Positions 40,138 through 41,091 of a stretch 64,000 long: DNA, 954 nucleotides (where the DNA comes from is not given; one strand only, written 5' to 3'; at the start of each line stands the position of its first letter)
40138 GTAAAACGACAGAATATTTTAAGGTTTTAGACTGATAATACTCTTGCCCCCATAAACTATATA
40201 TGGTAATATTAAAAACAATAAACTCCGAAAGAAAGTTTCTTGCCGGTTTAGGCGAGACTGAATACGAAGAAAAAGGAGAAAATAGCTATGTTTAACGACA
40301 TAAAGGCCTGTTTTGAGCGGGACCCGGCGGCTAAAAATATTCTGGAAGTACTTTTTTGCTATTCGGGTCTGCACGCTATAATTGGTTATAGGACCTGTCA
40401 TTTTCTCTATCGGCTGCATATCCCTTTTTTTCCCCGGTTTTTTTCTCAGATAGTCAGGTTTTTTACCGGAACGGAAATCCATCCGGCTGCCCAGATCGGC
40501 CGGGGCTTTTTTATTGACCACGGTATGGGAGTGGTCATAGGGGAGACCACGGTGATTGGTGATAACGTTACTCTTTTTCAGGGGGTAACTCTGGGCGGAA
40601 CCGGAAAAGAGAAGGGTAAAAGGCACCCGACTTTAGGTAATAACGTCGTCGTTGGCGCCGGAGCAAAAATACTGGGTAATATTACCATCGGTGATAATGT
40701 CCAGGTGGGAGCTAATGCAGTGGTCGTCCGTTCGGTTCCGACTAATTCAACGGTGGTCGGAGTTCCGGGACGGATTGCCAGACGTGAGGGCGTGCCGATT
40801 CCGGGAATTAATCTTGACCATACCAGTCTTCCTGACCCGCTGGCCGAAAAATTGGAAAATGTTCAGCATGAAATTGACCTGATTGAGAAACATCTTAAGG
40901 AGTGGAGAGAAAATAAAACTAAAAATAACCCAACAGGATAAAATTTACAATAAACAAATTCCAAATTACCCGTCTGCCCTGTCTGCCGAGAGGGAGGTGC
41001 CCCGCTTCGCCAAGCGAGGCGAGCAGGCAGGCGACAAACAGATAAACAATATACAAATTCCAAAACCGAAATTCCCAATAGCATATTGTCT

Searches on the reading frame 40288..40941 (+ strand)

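Call 8: search_protein_families(library=pfam, proteins=[window:40288-40941:+], max_evalue=0.001)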
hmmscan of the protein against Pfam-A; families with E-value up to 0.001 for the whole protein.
window:40288-40941:+ (217 aa): 4 families
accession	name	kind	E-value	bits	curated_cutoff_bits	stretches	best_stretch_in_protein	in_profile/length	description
PF00132.30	Hexapep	-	4.3e-13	48.8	27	1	113-146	1-34/36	Bacterial transferase hexapeptide (six repeats)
PF06426.19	SATase_N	-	5.6e-05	23.9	21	1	3-31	75-103/105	Serine acetyltransferase, N-terminal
PF25084.1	LbH_EIF2B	-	0.00013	22.4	54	0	60-145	14-104/105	EIF2B subunit epsilon LbH domain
PF14602.12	Hexapep_2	-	0.0004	20.5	27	0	132-150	2-18/34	Hexapeptide repeat of succinyl-transferase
